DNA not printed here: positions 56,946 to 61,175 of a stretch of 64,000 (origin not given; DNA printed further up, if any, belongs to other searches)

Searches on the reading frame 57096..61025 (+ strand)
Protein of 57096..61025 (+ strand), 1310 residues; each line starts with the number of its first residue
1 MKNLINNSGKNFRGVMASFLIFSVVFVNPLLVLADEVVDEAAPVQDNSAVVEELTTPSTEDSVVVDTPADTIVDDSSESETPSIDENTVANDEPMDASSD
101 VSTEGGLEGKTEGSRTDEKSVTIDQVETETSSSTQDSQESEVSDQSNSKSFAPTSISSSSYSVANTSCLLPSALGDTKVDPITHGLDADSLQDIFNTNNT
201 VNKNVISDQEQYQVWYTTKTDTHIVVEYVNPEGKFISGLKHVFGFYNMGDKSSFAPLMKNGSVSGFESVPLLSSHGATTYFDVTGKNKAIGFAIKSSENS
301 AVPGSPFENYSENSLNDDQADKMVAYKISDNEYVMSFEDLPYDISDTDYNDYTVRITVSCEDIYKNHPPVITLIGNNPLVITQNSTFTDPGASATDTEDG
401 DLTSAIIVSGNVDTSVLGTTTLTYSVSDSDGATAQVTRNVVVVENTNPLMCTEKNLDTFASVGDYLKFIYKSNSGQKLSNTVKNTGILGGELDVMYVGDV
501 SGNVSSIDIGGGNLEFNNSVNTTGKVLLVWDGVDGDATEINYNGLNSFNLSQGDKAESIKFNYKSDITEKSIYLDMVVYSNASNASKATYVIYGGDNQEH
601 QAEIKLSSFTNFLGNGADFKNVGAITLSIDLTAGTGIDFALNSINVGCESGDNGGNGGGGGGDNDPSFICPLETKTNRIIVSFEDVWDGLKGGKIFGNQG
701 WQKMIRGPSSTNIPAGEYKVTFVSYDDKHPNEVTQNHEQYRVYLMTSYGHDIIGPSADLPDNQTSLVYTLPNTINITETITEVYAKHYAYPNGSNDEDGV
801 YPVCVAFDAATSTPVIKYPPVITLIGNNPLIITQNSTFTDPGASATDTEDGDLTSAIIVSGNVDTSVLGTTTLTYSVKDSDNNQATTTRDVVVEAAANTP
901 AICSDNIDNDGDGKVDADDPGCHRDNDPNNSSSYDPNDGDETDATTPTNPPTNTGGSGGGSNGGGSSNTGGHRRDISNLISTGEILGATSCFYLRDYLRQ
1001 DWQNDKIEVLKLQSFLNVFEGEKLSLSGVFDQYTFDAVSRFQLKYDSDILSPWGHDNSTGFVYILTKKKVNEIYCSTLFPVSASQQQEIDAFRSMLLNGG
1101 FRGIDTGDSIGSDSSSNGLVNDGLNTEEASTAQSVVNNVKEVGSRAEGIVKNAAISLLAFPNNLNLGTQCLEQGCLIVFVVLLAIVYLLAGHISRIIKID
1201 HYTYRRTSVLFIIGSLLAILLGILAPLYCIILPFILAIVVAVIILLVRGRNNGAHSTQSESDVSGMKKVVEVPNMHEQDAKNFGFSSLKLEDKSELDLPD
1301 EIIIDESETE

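Call 57: search_protein_families(library=pfam, proteins=[window:57096-61025:+], max_evalue=0.001)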
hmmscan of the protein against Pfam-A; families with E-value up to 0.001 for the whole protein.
window:57096-61025:+ (1310 aa): 2 families
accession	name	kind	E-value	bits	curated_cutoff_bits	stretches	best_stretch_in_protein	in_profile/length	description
PF16403.11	Bact_surface_Ig-like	-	1.8e-38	130.8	27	2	371-442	1-71/71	Bacterial surface protein, Ig-like domain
PF13448.11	DUF4114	-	2.6e-06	28.7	27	1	310-358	33-84/85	Domain of unknown function (DUF4114)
